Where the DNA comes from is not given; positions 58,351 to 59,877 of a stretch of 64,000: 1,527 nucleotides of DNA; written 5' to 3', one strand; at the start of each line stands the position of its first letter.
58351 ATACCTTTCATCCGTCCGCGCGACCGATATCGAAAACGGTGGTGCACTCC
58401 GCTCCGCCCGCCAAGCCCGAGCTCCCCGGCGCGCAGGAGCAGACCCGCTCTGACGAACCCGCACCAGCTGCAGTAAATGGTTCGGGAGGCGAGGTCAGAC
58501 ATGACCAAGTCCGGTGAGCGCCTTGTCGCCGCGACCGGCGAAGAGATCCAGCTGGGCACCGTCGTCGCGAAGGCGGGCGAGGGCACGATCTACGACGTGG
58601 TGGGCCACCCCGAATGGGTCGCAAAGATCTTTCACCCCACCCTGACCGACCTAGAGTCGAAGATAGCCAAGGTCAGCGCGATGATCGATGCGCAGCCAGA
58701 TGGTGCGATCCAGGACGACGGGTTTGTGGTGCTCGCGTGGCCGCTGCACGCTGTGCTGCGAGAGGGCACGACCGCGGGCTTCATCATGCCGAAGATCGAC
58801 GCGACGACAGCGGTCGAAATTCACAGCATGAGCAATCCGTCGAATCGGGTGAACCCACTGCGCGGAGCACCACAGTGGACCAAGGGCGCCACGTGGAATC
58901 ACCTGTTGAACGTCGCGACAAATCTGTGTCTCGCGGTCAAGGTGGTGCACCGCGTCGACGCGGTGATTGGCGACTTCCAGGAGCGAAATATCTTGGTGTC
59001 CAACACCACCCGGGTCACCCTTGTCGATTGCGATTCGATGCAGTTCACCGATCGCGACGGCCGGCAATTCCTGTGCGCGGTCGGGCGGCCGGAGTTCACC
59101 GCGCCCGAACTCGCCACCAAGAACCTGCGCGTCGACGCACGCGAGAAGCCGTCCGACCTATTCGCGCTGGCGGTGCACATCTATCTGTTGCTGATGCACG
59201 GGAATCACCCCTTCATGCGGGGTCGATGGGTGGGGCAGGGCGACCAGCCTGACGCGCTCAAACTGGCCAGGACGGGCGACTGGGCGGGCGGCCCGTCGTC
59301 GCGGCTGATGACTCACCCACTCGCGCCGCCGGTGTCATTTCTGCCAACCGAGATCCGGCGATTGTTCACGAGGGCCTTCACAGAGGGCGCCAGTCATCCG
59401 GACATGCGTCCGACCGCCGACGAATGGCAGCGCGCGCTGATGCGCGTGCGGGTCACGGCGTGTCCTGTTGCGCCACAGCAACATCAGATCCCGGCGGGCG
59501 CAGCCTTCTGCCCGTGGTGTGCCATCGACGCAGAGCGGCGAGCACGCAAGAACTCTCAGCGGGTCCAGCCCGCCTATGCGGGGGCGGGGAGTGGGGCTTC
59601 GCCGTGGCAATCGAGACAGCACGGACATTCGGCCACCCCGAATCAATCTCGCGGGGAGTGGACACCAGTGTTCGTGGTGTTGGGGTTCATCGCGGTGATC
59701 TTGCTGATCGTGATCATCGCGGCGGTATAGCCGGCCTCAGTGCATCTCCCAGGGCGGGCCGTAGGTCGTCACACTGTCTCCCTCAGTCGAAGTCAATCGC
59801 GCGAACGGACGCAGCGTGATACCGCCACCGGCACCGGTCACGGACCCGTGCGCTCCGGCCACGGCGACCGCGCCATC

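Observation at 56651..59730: vWA / PP2C phosphatase / tail-anchored Ser/Thr kinase triad (TerY-P-like) inserted in the rnhB-yraN backbone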

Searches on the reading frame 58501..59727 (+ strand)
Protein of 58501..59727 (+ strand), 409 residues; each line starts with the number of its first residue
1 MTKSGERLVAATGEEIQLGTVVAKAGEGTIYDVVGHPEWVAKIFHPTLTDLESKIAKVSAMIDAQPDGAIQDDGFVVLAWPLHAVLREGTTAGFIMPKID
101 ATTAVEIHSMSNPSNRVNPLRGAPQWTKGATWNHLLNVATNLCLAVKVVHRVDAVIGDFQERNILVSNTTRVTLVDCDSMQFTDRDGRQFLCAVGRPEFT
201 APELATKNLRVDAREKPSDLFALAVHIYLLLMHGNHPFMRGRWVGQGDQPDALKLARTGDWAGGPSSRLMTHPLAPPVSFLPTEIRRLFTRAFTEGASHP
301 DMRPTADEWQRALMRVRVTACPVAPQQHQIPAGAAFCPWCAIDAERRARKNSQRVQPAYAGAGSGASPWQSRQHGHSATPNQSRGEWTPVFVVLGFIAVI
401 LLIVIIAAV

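Call 3: search_protein_families(library=pfam, proteins=[window:58501-59727:+], max_evalue=0.01)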
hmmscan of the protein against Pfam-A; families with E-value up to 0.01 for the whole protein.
window:58501-59727:+ (409 aa): 2 families
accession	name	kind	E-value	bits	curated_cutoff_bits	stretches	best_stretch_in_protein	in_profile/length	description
PF00069.31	Pkinase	-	6.1e-07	29.5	31.7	1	134-239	99-198/263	Protein kinase domain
PF07714.23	PK_Tyr_Ser-Thr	-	0.00012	21.9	23.1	1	128-239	97-206/258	Protein tyrosine and serine/threonine kinase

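Call 4: search_protein_families(library=padloc, proteins=[window:58501-59727:+], max_evalue=0.01)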
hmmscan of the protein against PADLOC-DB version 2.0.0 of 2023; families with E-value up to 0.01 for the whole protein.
window:58501-59727:+ (409 aa): 13 families
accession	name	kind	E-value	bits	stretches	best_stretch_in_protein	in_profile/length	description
PDLC04053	PD-T4-6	-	1.8e-07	28.9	1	132-240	109-213/311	-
PDLC04042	PD-T4-6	-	4.2e-07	27.9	1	134-239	110-213/292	-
PDLC04039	PD-T4-6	-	1e-06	26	1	136-239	117-216/458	-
PDLC04054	PD-T4-6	-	1.3e-06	26.1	1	135-238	113-213/347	-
PDLC04047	PD-T4-6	-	4.2e-06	24.1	1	133-238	111-212/327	-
PDLC03921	MkoA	-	6.9e-05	18.7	1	125-179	571-634/1607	-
PDLC04052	PD-T4-6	-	0.00012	19.5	1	135-239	115-217/496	-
PDLC04138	mad6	-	0.00018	18.6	1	131-330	151-327/659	mads_6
PDLC04041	PD-T4-6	-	0.00042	17.7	1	136-239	132-235/443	-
PDLC04043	PD-T4-6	-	0.0011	16.1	1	138-239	120-218/452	-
PDLC04057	PD-T4-6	-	0.0013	15.8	1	133-238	108-210/443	-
PDLC04061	PD-T4-6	-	0.0028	15.2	1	133-238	120-223/510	-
PDLC04060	PD-T4-6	-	0.0072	13.3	0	134-238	109-209/486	-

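Call 5: search_protein_families(library=ncbifam, proteins=[window:58501-59727:+], max_evalue=0.01)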
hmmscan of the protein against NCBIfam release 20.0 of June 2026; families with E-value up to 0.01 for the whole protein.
window:58501-59727:+ (409 aa): 4 families
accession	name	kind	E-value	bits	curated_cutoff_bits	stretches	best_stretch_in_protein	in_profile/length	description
NF038150.1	lanthi_synth_IV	equivalog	3.3e-10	39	650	1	127-242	292-400/851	class IV lanthionine synthetase LanL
NF038151.1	lanthi_synth_III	equivalog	2.2e-08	33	575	1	133-231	336-423/833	class III lanthionine synthetase LanKC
NF047741.1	antiphage_MADS6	equivalog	0.00034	19.2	460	1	129-239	295-404/612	methylation-associated defense system protein kinase MAD6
NF033483.0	PknB_PASTA_kin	equivalog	0.0012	18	450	1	133-238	107-208/563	Stk1 family PASTA domain-containing Ser/Thr kinase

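Call 9: find_homologous_proteins(query=window:58501-59727:+, max_evalue=0.00001)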
Query window:58501-59727:+ (409 aa): 452 proteins with E <= 0.00001 among 8000 candidates; the best 120 are listed.
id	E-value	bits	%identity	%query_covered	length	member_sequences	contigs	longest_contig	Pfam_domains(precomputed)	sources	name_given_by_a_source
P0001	4.5e-270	913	97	100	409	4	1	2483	PF00069.32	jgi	jgi:DNA-binding helix-hairpin-helix protein with protein kinase domain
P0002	3.5e-228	775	83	97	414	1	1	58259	PF00069.32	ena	-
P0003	9.6e-164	563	71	82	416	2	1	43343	PF00069.32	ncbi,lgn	-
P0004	4.0e-163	561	69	85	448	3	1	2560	PF00069.32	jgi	jgi:DNA-binding helix-hairpin-helix protein with protein kinase domain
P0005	1.2e-161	556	65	93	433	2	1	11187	PF00069.32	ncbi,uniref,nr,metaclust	ncbi:hypothetical protein [Mycobacterium sp. 141]|uniref:hypothetical protein n=1 Tax=Mycobacterium 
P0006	2.9e-156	538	68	84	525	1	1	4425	PF00069.32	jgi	jgi:eukaryotic-like serine/threonine-protein kinase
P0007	4.1e-156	538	68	85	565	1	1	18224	PF00069.32,PF05423.19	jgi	jgi:hypothetical protein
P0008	4.2e-156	538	66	84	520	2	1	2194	PF00069.32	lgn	-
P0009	1.2e-155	536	67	82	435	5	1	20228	PF00069.32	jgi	jgi:eukaryotic-like serine/threonine-protein kinase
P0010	1.3e-155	536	66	85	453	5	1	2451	PF00069.32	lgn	-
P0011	3.3e-155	535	68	83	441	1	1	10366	PF00069.32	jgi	jgi:DNA-binding helix-hairpin-helix protein with protein kinase domain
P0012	5.8e-155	534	61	99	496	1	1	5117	PF00069.32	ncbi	ncbi:MAG: hypothetical protein ACRDU5_14610 [Mycobacterium sp.]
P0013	6.7e-155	534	69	82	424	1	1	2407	PF00069.32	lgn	-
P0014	1.1e-154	533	66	87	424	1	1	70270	PF00069.32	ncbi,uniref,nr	ncbi:hypothetical protein [Mycobacterium hubeiense]|uniref:hypothetical protein n=1 Tax=Mycobacteriu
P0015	7.8e-154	530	64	90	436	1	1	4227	PF00069.32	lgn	-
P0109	9.4e-147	507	58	96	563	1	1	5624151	PF00069.32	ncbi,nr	ncbi:hypothetical protein M4D79_21030 [Mycolicibacterium novocastrense]|nr:hypothetical protein M4D7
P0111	1.1e-146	507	64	84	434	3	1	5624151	PF00069.32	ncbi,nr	ncbi:hypothetical protein M4D79_21140 [Mycolicibacterium novocastrense]|nr:hypothetical protein M4D7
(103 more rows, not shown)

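Call 13: find_encoding_contigs(protein=window:58501-59727:+, flank=8000, max_places=4)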
Protein window:58501-59727:+ (409 aa): 4 contigs read that carry it; 4 places shown.
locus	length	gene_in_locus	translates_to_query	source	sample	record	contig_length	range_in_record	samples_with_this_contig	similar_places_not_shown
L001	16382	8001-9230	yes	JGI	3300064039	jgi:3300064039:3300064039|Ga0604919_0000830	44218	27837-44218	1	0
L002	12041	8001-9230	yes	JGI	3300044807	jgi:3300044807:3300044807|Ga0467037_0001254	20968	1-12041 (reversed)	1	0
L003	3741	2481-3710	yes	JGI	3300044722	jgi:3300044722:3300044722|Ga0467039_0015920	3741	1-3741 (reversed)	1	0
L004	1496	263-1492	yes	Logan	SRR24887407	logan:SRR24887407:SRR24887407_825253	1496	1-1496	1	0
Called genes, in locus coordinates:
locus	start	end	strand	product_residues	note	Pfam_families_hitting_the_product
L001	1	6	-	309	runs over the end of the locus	PF00768:Peptidase_S11, PF13354:Beta-lactamase2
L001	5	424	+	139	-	PF13577:SnoaL_4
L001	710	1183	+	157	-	PF00886:Ribosomal_S16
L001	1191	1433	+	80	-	PF13083:KH_KhpA-B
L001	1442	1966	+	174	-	PF01782:RimM, PF05239:PRC, PF24986:PRC_RimM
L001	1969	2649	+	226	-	PF01746:tRNA_m1G_MT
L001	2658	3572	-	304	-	PF00144:Beta-lactamase (faint), PF13354:Beta-lactamase2 (weak)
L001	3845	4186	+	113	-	PF01245:Ribosomal_L19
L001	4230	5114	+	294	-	PF10502:Peptidase_S26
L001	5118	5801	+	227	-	PF01351:RNase_HII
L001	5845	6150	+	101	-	PF10611:DUF2469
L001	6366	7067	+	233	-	PF00092:VWA, PF13519:VWA_2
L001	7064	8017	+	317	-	PF13672:PP2C_2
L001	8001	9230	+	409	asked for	PF00069:Pkinase (weak)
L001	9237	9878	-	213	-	PF09203:MspA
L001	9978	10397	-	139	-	PF04237:YjbR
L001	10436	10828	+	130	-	PF16525:MHB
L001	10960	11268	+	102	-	-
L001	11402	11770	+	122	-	PF02021:UPF0102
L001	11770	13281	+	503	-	PF05362:Lon_C, PF13541:ChlI, PF01078:Mg_chelatase, PF07728:AAA_5 (faint), PF13335:Mg_chelatase_C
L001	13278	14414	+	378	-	PF02481:DNA_processg_A, PF17782:WHD_DprA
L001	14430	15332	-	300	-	-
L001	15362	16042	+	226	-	-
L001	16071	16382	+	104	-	?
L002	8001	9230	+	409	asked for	PF00069:Pkinase (weak)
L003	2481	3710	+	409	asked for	PF00069:Pkinase (weak)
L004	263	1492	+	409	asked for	PF00069:Pkinase (weak)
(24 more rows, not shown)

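Call 14: find_encoding_contigs(protein=P0002, flank=8000, max_places=3)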
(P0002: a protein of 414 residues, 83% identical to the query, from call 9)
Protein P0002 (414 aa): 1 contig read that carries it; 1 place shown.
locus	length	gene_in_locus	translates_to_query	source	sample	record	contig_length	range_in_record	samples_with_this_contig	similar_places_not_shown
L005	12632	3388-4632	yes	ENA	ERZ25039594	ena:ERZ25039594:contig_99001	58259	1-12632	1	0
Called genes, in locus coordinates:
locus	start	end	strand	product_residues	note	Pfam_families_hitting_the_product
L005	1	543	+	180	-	?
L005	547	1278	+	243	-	PF01351:RNase_HII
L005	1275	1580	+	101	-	PF10611:DUF2469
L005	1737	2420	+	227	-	PF00092:VWA, PF13519:VWA_2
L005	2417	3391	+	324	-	PF13672:PP2C_2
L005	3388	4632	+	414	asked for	PF00069:Pkinase (weak)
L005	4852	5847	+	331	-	-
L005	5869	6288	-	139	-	PF04237:YjbR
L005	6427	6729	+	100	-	PF16525:MHB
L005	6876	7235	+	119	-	PF02021:UPF0102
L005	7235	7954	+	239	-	PF05362:Lon_C, PF13541:ChlI, PF01078:Mg_chelatase (weak)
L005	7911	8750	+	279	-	PF01078:Mg_chelatase, PF13335:Mg_chelatase_C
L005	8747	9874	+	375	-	PF02481:DNA_processg_A, PF17782:WHD_DprA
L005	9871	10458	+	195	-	-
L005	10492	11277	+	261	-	PF00106:adh_short, PF08659:KR (faint), PF13561:adh_short_C2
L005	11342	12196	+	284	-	PF08021:FAD_binding_9, PF04954:SIP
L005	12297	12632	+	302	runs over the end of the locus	PF02899:Phage_int_SAM_1, PF00589:Phage_integrase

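Call 16: find_encoding_contigs(protein=P0109, flank=10000, max_places=2)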
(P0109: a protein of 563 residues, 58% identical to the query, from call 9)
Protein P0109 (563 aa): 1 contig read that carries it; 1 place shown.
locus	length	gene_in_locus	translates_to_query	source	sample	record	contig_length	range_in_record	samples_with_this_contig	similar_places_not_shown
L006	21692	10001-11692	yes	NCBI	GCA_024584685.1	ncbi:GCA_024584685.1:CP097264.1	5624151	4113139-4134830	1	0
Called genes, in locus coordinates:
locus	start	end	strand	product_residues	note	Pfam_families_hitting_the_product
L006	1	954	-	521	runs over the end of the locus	PF00817:IMS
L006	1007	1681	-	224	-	PF27531:MT3502_N, PF27314:Rv3395c_C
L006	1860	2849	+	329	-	PF10340:Say1_Mug180, PF20434:BD-FAE, PF07859:Abhydrolase_3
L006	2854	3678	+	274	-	PF00106:adh_short, PF08659:KR, PF13561:adh_short_C2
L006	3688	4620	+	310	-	PF11583:AurF (faint)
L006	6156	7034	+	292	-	PF13411:MerR_1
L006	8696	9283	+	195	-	-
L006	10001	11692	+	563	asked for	PF00069:Pkinase (weak)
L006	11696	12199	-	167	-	PF01510:Amidase_2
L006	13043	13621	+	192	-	-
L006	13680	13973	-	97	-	PF13828:DUF4190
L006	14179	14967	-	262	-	-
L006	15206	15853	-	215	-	-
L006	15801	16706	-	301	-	-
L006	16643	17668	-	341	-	PF13672:PP2C_2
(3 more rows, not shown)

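Call 17: find_encoding_contigs(protein=P0111, flank=10000, max_places=2)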
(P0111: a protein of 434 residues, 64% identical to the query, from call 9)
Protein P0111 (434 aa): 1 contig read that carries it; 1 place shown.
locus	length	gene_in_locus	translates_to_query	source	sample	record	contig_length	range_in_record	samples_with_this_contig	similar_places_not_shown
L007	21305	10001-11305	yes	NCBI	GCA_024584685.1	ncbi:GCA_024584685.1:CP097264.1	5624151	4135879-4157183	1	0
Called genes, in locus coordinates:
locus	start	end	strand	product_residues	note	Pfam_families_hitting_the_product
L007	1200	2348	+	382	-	PF00933:Glyco_hydro_3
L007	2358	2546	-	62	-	-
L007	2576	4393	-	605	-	PF00069:Pkinase (weak)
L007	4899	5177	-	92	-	-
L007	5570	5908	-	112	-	PF13828:DUF4190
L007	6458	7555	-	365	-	PF25592:DUF7937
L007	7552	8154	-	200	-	PF25592:DUF7937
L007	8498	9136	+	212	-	PF00092:VWA, PF13519:VWA_2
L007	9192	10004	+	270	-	PF13672:PP2C_2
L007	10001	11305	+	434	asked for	PF00069:Pkinase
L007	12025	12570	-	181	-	PF20568:DUF6777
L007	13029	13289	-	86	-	-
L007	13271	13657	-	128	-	-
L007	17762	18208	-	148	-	PF06271:RDD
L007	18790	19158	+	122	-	PF13828:DUF4190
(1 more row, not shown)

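Call 26: search_protein_representatives(protein=window:58501-59727:+)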
Query: 409 residues. Proteins with E-value up to 0.001 (for the whole library): 8313; up to 1e-10: 6142; up to 1e-30: 2458. The best 150 are listed.
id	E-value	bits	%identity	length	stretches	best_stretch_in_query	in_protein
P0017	3.2e-154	530.0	61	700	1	12-406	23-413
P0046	6.9e-151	519.0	66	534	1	15-359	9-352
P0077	1.2e-148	511.7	66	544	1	13-354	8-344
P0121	1.0e-146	505.2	64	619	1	13-372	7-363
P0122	4.9e-144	496.4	64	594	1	7-357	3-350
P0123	1.5e-143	494.9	61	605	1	10-407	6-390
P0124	4.6e-141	486.7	65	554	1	21-353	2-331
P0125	1.6e-140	484.9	64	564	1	11-363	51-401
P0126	1.2e-139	482.0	58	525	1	12-405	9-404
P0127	2.4e-139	481.0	60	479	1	22-404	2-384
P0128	2.5e-138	477.7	65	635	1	17-360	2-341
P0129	3.7e-137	473.8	61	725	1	13-356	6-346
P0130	2.1e-133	461.4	60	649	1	4-353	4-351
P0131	5.0e-131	453.6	63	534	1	36-353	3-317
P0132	3.5e-120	417.9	56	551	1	8-348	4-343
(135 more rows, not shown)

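Call 28: find_related_loci(query=A1, collection=genome_contigs, flank=10000)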
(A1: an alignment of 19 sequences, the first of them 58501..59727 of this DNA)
Query A1 (409 aa) in genome_contigs; peptide patterns used: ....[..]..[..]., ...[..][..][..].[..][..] (x = any residue, [..] = any of these).
190 stretches matched a pattern; 118 encode a relative of the query (tblastn E <= 1e-3); the best 80 are kept; 67 distinct loci.
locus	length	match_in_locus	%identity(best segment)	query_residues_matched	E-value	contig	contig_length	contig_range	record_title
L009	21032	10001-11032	70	8-352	7e-166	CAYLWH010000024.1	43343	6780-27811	MAG TPA_asm: uncultured Mycobacterium sp. isolate SRP344714_co2_63 genome assembly, contig: NODE_2055_length_43343_cov_9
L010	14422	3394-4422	67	7-350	4e-159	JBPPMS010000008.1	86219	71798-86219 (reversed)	MAG: Mycobacterium sp. isolate BIOS2019_out_044 k131_1120664, whole genome shotgun sequence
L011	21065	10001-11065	64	12-368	6e-157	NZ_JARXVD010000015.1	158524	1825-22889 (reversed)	Mycobacterium sp. OTB74 Ga0498897_15, whole genome shotgun sequence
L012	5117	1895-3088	61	7-409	5e-159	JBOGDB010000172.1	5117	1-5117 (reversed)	MAG: Mycobacterium sp. isolate M3-S_metabat2.bin.377 k127_3319912, whole genome shotgun sequence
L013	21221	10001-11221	59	6-405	3e-156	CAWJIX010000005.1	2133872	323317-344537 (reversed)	MAG: uncultured Actinomycetota bacterium isolate MFD05442.bin.1.433 genome assembly, contig: contig_3216, whole genome s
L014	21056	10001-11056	66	1-354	1e-155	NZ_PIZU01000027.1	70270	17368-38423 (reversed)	Mycobacterium hubeiense strain QGD101 scaffold27, whole genome shotgun sequence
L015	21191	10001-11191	59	4-409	1e-155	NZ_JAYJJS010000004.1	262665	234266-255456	[Mycobacterium] zoologicum strain MYC101 NODE_4_length_262665_cov_207.872644, whole genome shotgun sequence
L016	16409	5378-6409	67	6-350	3e-155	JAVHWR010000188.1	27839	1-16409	MAG: Mycobacterium sp. isolate BP_245 scaffold_1452746, whole genome shotgun sequence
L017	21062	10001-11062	64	12-367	3e-155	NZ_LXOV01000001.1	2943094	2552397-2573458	Mycolicibacterium llatzerense strain MG13 scaffold1, whole genome shotgun sequence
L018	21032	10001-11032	67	6-350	8e-155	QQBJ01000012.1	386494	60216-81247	Mycolicibacterium moriokaense strain DSM 44221 scaffold_11, whole genome shotgun sequence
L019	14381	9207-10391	59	11-408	4e-154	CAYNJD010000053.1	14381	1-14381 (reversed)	MAG TPA_asm: uncultured Mycobacterium sp. isolate SRP187154_co1_229 genome assembly, contig: NODE_5435_length_14381_cov_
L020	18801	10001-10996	66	13-346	3e-153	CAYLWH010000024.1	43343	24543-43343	MAG TPA_asm: uncultured Mycobacterium sp. isolate SRP344714_co2_63 genome assembly, contig: NODE_2055_length_43343_cov_9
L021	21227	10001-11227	57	12-408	1e-153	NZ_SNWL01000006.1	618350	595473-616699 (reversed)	Mycobacterium sp. BK086 Ga0307707_104, whole genome shotgun sequence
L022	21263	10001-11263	56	2-408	3e-151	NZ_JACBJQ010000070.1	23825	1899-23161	Mycolicibacterium vinylchloridicum strain CECT 8761 NODE_70, whole genome shotgun sequence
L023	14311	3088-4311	58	5-409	1e-150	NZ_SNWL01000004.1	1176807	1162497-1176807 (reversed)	Mycobacterium sp. BK086 Ga0307707_102, whole genome shotgun sequence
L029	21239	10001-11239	57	1-409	3e-149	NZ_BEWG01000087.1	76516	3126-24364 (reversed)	Mycobacterium sp. shizuoka-1 scaffold_sequence087, whole genome shotgun sequence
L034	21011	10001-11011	65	13-351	3e-148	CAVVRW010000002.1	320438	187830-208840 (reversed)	MAG: uncultured Actinomycetota bacterium isolate MFD01213.bin.1.42 genome assembly, contig: contig_28392, whole genome s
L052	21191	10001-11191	58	12-405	1e-146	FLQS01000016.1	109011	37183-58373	uncultured Mycobacterium sp. isolate UC10 genome assembly, contig: MHPYR_Contig_23, whole genome shotgun sequence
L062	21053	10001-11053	62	1-353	8e-147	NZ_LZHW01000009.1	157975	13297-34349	Mycobacterium sp. ACS4331 contig_106, whole genome shotgun sequence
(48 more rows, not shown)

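Call 36: search_solved_structures(query=window:58501-59727:+, max_evalue=0.01, show_alignments=1)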
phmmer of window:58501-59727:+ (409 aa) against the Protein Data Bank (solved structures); distinct sequences matched with E-value up to 0.01: 2.
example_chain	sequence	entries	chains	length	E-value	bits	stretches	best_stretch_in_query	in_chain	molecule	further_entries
3f69_A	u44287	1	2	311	0.0038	19.2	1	133-239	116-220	Serine/threonine-protein kinase pknB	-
5u7r_A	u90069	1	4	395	0.0099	17.9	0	141-326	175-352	Rho-associated protein kinase 2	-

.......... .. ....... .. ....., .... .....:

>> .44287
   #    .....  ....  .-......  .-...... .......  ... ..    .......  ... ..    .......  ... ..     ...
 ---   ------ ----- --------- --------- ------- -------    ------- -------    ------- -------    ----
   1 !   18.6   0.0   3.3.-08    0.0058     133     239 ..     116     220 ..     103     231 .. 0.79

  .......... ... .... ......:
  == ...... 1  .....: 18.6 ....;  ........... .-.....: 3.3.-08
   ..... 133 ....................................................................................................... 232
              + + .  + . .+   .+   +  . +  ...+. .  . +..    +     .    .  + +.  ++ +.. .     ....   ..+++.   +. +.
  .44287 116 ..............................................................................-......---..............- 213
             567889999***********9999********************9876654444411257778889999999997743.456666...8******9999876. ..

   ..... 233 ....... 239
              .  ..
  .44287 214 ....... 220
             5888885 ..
